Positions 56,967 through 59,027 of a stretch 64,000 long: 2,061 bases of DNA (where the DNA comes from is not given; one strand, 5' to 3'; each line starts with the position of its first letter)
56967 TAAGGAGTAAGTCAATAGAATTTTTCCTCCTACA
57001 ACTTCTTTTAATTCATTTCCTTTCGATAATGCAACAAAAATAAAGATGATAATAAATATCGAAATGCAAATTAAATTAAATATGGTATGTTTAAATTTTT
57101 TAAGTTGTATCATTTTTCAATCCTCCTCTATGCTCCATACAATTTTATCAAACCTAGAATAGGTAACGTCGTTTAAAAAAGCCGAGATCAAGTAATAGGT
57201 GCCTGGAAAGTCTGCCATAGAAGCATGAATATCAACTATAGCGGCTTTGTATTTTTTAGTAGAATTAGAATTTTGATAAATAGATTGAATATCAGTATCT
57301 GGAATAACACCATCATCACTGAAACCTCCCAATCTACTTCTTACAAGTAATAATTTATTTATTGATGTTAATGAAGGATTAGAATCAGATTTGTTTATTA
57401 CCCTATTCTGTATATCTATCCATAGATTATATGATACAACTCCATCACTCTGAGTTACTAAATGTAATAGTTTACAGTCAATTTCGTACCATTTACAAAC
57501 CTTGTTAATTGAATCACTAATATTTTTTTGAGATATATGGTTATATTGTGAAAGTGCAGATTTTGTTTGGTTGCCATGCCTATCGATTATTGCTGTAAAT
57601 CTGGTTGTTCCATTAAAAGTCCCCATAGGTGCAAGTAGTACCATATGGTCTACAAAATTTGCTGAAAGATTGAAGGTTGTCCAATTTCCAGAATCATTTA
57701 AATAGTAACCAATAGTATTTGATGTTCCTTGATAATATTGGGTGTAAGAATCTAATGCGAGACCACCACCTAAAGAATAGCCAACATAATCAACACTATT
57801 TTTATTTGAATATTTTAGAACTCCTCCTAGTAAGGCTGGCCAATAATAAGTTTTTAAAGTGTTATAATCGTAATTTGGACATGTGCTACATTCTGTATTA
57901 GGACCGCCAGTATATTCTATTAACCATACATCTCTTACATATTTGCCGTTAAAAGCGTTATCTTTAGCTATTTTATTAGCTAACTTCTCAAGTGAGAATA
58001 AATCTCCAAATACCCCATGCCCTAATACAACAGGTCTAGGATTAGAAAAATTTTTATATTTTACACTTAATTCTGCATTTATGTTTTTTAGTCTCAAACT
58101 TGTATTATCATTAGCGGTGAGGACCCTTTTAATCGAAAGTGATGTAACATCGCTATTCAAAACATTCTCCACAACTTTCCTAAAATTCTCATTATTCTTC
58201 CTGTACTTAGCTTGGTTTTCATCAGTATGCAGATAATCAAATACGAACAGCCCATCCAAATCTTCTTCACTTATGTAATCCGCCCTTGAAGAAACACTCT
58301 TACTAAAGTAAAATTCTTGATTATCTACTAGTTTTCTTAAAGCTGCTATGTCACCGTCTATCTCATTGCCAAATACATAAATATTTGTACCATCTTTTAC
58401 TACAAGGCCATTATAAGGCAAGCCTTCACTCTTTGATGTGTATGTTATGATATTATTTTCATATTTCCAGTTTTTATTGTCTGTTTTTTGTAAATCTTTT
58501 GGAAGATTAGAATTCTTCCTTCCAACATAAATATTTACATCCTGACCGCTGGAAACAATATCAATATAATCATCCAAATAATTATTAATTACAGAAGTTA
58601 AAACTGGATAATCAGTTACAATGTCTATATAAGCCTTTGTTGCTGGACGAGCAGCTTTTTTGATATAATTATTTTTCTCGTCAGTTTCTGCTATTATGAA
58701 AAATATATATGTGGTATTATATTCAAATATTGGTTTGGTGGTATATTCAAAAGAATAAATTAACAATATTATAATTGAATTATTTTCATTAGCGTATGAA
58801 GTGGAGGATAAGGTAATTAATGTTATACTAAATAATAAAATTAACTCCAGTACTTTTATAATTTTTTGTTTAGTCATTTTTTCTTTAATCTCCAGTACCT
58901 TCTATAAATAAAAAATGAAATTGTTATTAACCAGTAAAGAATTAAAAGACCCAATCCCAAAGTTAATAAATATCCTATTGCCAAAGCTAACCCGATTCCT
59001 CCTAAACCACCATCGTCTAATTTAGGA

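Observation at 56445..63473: Expanding family of secreted proteins built from a shared ~80-aa domain and a lipase-like alpha/beta hydrolase, including a 1441-aa subtilisin-lipase fusion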

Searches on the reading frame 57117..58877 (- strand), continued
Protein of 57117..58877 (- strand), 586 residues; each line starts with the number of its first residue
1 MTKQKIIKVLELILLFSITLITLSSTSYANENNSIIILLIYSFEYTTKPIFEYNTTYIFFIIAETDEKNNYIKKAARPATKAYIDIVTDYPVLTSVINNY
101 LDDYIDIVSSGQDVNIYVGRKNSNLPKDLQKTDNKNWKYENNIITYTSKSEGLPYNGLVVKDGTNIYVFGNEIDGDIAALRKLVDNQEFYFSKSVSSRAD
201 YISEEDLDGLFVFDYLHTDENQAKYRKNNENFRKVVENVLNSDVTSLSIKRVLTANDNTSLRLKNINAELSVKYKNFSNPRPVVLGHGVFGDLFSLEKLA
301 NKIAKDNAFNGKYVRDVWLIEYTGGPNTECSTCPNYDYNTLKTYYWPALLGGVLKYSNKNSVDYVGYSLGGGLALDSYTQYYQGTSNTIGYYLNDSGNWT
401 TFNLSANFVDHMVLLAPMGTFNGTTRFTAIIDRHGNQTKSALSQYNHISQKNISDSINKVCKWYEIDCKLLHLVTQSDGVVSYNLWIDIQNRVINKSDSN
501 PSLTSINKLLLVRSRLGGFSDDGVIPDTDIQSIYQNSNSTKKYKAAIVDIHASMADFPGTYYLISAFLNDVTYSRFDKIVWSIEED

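Call 34: find_homologous_proteins(query=A3, max_evalue=0.001)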
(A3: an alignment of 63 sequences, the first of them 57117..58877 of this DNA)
Query A3 (63 sequences) (586 aa, profile of the alignment): 49 proteins with E <= 0.001 among 8000 candidates.
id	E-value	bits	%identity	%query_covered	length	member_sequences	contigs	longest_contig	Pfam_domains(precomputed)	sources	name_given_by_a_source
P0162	0.0e+0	1033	38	87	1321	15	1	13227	PF13229.13,PF05048.20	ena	-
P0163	1.4e-264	899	52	82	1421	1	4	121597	PF00082.28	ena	-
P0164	1.4e-264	899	52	82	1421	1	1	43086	PF00082.28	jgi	-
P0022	1.9e-264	898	52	82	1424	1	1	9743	PF00082.28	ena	-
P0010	1.0e-262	893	49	87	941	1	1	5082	-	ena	-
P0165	1.4e-262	892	54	81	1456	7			PF00082.28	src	-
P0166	8.7e-262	890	52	80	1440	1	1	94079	PF00082.28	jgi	-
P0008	2.3e-261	888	49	87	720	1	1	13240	-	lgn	-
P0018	8.4e-259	880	37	87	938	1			PF05048.20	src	-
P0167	1.9e-258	879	50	82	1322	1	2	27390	PF00082.28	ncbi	ncbi:MAG: S8 family peptidase, partial [Nanoarchaeota archaeon]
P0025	3.6e-256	871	35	77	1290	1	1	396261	-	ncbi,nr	ncbi:hypothetical protein K8R30_04685 [archaeon]|nr:hypothetical protein [archaeon]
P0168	7.4e-255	867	48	89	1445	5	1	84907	PF00082.28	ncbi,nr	ncbi:S8 family serine peptidase [Candidatus Woesearchaeota archaeon]|nr:S8 family serine peptidase [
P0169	3.9e-254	864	65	90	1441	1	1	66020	PF00082.28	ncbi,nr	ncbi:S8 family serine peptidase [Candidatus Woesearchaeota archaeon]|nr:S8 family serine peptidase [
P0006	2.8e-251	855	55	81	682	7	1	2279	-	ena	-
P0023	9.7e-248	843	44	89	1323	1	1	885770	PF07705.18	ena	-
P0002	2.2e-236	806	66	90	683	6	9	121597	-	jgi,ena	-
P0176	1.7e-214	733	28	89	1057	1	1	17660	PF13517.13,PF07705.18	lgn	-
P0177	6.3e-209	715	41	88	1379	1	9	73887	PF13948.12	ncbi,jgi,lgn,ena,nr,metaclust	ncbi:hypothetical protein CO038_00645 [Candidatus Pacearchaeota archaeon CG_4_9_14_0_2_um_filter_39_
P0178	1.6e-205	703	39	62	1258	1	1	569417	PF13517.13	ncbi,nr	ncbi:hypothetical protein HNV12_02410 [Methanococcoides sp. SA1]|nr:hypothetical protein [Methanococ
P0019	6.4e-95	337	69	33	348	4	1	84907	-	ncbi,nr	ncbi:hypothetical protein J4234_04110 [Candidatus Woesearchaeota archaeon]|nr:hypothetical protein [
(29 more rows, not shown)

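Call 51: find_encoding_contigs(protein=P0023, flank=8000, max_places=1)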
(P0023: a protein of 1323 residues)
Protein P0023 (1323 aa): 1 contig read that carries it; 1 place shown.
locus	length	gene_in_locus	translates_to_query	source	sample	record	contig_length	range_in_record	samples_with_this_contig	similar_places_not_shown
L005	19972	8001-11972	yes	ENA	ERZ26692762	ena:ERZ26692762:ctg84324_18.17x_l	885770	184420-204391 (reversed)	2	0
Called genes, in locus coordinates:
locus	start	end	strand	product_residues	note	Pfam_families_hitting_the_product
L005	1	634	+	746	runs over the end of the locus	PF01935:DUF87, PF12846:AAA_10, PF19044:P-loop_TraG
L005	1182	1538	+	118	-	-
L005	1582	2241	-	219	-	-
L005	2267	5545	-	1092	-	PF05048:NosD, PF13229:Beta_helix, PF05048:NosD, PF13229:Beta_helix, PF05048:NosD, PF01323:DSBA (weak), PF13462:Thioredoxin_4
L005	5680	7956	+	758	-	PF00404:Dockerin_1 (faint)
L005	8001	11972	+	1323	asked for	PF07705:CARDB (faint)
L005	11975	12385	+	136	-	-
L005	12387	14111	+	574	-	PF07705:CARDB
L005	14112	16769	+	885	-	PF13385:Laminin_G_3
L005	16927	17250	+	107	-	-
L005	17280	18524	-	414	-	-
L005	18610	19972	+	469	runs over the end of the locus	PF02310:B12-binding, PF04055:Radical_SAM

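Call 52: find_encoding_contigs(protein=P0177, flank=8000, max_places=1)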
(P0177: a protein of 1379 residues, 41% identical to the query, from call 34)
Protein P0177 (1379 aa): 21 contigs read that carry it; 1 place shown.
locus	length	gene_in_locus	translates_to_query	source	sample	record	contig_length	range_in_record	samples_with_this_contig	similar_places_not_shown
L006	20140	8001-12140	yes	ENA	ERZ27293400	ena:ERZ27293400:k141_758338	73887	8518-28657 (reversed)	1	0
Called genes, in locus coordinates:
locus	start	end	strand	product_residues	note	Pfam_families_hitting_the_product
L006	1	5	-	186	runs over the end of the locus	-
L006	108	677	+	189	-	PF03073:TspO_MBR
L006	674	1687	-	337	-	PF07992:Pyr_redox_2, PF13738:Pyr_redox_3 (faint), PF00070:Pyr_redox (weak)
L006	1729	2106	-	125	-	PF07681:DoxX (weak)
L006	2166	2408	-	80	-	-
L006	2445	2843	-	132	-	-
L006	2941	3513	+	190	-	-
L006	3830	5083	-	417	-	PF01555:N6_N4_Mtase, PF01170:UPF0020 (faint), PF01555:N6_N4_Mtase (weak)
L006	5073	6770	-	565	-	-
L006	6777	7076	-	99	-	PF13091:PLDc_2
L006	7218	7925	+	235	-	PF05048:NosD, PF13229:Beta_helix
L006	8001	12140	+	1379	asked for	PF13948:DUF4215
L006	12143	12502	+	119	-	-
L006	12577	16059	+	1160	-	PF07705:CARDB (weak), PF13385:Laminin_G_3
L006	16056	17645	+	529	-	-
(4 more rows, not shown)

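Call 55: find_encoding_contigs(protein=P0025, flank=8000, max_places=1)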
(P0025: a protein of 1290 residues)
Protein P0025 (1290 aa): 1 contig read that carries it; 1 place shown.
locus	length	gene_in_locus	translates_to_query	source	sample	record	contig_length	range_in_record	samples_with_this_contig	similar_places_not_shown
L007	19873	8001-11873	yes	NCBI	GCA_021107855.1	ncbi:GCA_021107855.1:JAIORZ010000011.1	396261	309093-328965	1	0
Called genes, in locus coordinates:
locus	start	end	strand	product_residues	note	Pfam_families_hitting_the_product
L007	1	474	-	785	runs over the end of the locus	PF04851:ResIII, PF18766:SWI2_SNF2 (faint), PF27151:YagJ (faint)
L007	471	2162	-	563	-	PF01555:N6_N4_Mtase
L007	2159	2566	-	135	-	-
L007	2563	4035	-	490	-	PF11074:DUF2779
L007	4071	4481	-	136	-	PF05014:Nuc_deoxyrib_tr (weak)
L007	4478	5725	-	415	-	PF02310:B12-binding, PF04055:Radical_SAM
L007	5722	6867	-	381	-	-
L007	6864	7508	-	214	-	PF00702:Hydrolase (weak), PF13419:HAD_2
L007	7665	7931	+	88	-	-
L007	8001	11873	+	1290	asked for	-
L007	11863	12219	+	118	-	-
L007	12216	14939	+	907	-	PF07705:CARDB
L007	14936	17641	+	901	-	-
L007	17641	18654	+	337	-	PF13385:Laminin_G_3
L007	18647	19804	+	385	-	PF10102:DUF2341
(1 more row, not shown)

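Call 56: find_encoding_contigs(protein=P0178, flank=8000, max_places=1)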
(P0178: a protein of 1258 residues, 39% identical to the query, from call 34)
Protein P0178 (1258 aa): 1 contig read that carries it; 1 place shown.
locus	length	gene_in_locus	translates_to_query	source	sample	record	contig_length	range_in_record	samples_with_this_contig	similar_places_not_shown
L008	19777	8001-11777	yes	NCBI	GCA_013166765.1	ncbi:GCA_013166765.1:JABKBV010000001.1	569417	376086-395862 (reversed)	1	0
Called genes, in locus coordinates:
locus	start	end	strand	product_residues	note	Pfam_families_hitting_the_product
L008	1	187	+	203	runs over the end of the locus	PF00753:Lactamase_B, PF23023:Anti-Pycsar_Apyc1 (weak), PF19583:ODP, PF12706:Lactamase_B_2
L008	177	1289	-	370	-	PF04055:Radical_SAM, PF13353:Fer4_12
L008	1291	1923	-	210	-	-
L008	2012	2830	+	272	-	PF01207:Dus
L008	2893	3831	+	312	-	-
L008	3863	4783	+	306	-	PF00413:Peptidase_M10 (weak), PF07705:CARDB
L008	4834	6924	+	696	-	PF09382:RQC (faint), PF00580:UvrD-helicase, PF01443:Viral_helicase1 (faint), PF13245:AAA_19, PF13361:UvrD_C, PF13538:UvrD_C_2 (faint), PF00570:HRDC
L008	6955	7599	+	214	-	-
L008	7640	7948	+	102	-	-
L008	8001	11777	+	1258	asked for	PF13517:FG-GAP_3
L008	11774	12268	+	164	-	-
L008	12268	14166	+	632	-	PF07705:CARDB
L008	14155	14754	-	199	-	-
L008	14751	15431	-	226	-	PF00696:AA_kinase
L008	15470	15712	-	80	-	-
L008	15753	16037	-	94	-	PF04010:DUF357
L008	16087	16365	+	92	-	-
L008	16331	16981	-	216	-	-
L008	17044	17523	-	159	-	-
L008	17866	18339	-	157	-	-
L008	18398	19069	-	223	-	PF11848:DUF3368 (faint)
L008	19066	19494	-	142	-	PF00583:Acetyltransf_1, PF13673:Acetyltransf_10, PF13508:Acetyltransf_7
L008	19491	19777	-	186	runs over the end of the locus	-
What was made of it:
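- A CARDB glycoprotein gene follows the pair in distant loci (calls 51, 52, 55, 56).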

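Call 64: find_related_loci(query=A1, collection=genome_contigs, flank=3000)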
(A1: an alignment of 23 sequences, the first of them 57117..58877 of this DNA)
Query A1 (586 aa) in genome_contigs; peptide patterns used: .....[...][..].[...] (x = any residue, [..] = any of these).
12 stretches matched a pattern; 6 encode a relative of the query (tblastn E <= 1e-3); 5 distinct loci.
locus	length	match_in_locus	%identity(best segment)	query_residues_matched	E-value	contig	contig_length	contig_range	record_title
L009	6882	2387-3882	66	61-586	0e+0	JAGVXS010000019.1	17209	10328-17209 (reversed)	Candidatus Woesearchaeota archaeon isolate RIFCSPHIGHO2_02_FULL_40_54 rifcsphigho2_02_scaffold_13527, whole genome shotg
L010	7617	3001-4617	48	3-529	2e-146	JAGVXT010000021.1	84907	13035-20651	Candidatus Woesearchaeota archaeon isolate RIFCSPLOWO2_01_FULL_38_40 rifcsplowo2_01_scaffold_540, whole genome shotgun s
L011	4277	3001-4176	58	61-462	8e-147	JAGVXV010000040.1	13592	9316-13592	Candidatus Woesearchaeota archaeon isolate RIFCSPLOWO2_12_FULL_38_19 rifcsplowo2_12_scaffold_14788, whole genome shotgun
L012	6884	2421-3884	50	62-542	3e-144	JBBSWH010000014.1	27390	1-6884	MAG: Nanoarchaeota archaeon isolate H52-bin084_1 H52_bin084_1_000000000014, whole genome shotgun sequence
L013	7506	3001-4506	38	61-570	2e-103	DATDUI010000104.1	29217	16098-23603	MAG TPA_asm: Candidatus Nanoarchaeia archaeon isolate SMAG_U8054 k141_238002, whole genome shotgun sequence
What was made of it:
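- Tried and rejected: With the close alignment it returned only 5 loci, all Woesearchaeota or Nanoarchaeota (call 64).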

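Call 78: search_protein_families(library=padloc, proteins=[window:57117-58877:-], max_evalue=0.01)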
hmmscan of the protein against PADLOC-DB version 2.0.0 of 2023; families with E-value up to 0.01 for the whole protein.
window:57117-58877:- (586 aa): 0 families

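Call 79: search_protein_families(library=pfam, proteins=[L002:3360-3965:+, L002:3962-5416:+, window:57117-58877:-, L005:12387-14111:+], max_evalue=1)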
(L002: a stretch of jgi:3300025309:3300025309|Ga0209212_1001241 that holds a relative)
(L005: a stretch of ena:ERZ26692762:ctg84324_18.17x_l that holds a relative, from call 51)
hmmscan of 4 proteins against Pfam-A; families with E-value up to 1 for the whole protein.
L002:3360-3965:+ (201 aa): 1 family
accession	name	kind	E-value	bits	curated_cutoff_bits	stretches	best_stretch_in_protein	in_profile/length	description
PF02706.20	Wzz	-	0.16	12.7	25.5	1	3-64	19-78/91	Chain length determinant protein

L002:3962-5416:+ (484 aa): 0 families

window:57117-58877:- (586 aa): 1 family
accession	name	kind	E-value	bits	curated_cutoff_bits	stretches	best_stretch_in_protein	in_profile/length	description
PF00561.26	Abhydrolase_1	-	0.031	14.4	25.8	1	282-375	2-84/245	alpha/beta hydrolase fold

L005:12387-14111:+ (574 aa): 5 families
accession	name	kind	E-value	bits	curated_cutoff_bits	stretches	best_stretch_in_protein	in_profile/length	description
PF07705.17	CARDB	-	1.3e-09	38.6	22.7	1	379-473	2-100/101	CARDB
PF20943.3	DUF4785_3rd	-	0.00018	22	24.5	0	275-350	11-88/106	Domain of unknown function (DUF4785) C-terminal domain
PF00801.26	PKD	-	0.01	16.2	23.5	1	502-569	12-75/80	PKD domain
PF14463.11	E1-N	-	0.18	12.3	27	1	382-461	53-134/151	E1 N-terminal domain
PF14558.11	TRP_N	-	0.43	11.3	27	0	62-95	27-60/137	ML-like domain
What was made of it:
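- Closest known: Cap-bearing alpha/beta hydrolases of the Abhydrolase_1 type. Different: The window proteins do not reach the Pfam gathering score: 14.4 bits against 25.8 (call 79).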

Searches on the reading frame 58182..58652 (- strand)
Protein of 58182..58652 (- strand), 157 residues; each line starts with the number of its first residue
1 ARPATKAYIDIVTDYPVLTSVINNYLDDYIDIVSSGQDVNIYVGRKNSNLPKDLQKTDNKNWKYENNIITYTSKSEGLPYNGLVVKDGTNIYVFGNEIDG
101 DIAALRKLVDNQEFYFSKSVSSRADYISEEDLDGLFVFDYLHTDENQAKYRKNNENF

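Call 48: search_solved_structures(query=A6, max_evalue=10, show_alignments=3)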
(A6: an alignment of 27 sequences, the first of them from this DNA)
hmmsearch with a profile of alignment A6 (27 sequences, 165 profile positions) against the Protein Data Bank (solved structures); distinct sequences matched with E-value up to 10: 4.
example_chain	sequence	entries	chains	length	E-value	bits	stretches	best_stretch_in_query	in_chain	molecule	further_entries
4o0q_A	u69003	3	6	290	0.79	12.6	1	94-126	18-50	Dihydropteroate synthase DHPS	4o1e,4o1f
22ll_Aa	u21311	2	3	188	1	12.3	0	7-35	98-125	Entry-fusion complex associated protein OPG095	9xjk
4mlm_A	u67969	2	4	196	1.5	11.7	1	105-131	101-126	Predicted HD phosphohydrolase PhnZ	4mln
4n71_A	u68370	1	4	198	1.6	11.6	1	105-131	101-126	Predicted HD phosphohydrolase PhnZ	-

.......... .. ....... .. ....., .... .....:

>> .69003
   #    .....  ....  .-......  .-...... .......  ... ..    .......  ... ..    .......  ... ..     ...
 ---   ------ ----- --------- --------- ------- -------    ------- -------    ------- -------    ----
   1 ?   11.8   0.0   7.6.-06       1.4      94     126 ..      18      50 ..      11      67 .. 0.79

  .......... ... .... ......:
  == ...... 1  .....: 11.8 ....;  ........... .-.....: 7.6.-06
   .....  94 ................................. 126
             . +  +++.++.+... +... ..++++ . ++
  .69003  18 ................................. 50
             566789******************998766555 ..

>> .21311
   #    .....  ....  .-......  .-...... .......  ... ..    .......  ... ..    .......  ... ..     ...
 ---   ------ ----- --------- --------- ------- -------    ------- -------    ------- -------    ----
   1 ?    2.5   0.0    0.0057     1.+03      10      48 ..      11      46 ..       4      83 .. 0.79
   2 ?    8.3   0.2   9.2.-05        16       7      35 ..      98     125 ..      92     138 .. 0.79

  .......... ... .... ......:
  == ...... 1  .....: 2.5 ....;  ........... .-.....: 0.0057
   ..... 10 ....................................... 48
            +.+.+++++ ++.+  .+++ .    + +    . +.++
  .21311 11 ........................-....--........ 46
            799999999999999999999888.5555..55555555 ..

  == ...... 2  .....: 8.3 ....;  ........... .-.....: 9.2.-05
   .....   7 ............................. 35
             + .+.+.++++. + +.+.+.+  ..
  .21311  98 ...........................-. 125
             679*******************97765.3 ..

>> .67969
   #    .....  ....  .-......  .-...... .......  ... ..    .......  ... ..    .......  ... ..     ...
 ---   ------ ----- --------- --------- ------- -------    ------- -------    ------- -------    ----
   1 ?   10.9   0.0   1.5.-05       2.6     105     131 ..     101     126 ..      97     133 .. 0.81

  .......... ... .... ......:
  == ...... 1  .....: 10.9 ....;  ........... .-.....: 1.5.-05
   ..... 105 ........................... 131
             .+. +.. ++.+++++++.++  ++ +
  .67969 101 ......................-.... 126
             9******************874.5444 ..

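Call 49: search_protein_families(library=pfam, alignment_id=A6, max_evalue=1)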
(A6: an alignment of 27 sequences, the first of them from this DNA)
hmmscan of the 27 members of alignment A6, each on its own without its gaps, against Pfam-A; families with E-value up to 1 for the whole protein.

A. member 1, seq(157 aa): 0 families

B. families by the number of members that match (of 27 scanned): 10 families
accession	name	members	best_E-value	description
PF00272.24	Cecropin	1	0.016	Cecropin family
PF14568.11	SUKH_6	1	0.031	SMI1-KNR4 cell-wall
PF13963.11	Transpos_assoc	1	0.06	Transposase-associated domain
PF01479.30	S4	1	0.083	S4 domain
PF14453.12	ThiS-like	1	0.086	ThiS-like ubiquitin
PF00410.24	Ribosomal_S8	1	0.09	Ribosomal protein S8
PF04536.20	TPM_phosphatase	1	0.095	TPM domain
PF00313.28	CSD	1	0.11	'Cold-shock' DNA-binding domain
PF00588.24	SpoU_methylase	1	0.16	SpoU rRNA Methylase family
PF09941.14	DUF2173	1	0.21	Uncharacterized conserved protein (DUF2173)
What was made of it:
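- On Subtilisin I9 propeptide or lipase foldase (as the identity of the shared domain): There is no Pfam or PDB hit (calls 48, 49).
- Tried and rejected: The N-domain profile against PDB sequences and Pfam gave nothing below E=0.79 and E=0.016 respectively (calls 48, 49).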

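Call 76: find_homologous_proteins(query=A6, max_evalue=0.001)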
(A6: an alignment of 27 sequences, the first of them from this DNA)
Query A6 (27 sequences) (157 aa, profile of the alignment): 12 proteins with E <= 0.001 among 1209 candidates.
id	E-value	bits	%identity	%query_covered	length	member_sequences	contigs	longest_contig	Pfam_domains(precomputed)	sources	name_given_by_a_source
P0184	9.3e-40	154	65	100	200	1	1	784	-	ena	-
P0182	5.0e-38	148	80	94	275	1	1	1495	-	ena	-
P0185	1.8e-37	147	78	94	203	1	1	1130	-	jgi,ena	-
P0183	1.1e-33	134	80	97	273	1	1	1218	-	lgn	-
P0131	2.0e-32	130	75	89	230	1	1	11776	-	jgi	-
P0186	4.3e-30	122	69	82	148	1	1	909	-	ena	-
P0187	5.0e-29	119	74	78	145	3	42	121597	-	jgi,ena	-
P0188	1.4e-22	98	33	47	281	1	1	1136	-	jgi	jgi:hypothetical protein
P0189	1.2e-21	95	76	62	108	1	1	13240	-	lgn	-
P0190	2.2e-19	88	74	54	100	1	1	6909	-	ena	-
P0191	5.9e-19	86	76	46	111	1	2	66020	-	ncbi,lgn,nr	ncbi:hypothetical protein HYX08_07295 [Candidatus Woesearchaeota archaeon]|nr:hypothetical protein [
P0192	7.1e-7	47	55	55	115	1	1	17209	-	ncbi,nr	ncbi:hypothetical protein J4204_02340 [Candidatus Woesearchaeota archaeon]|nr:hypothetical protein [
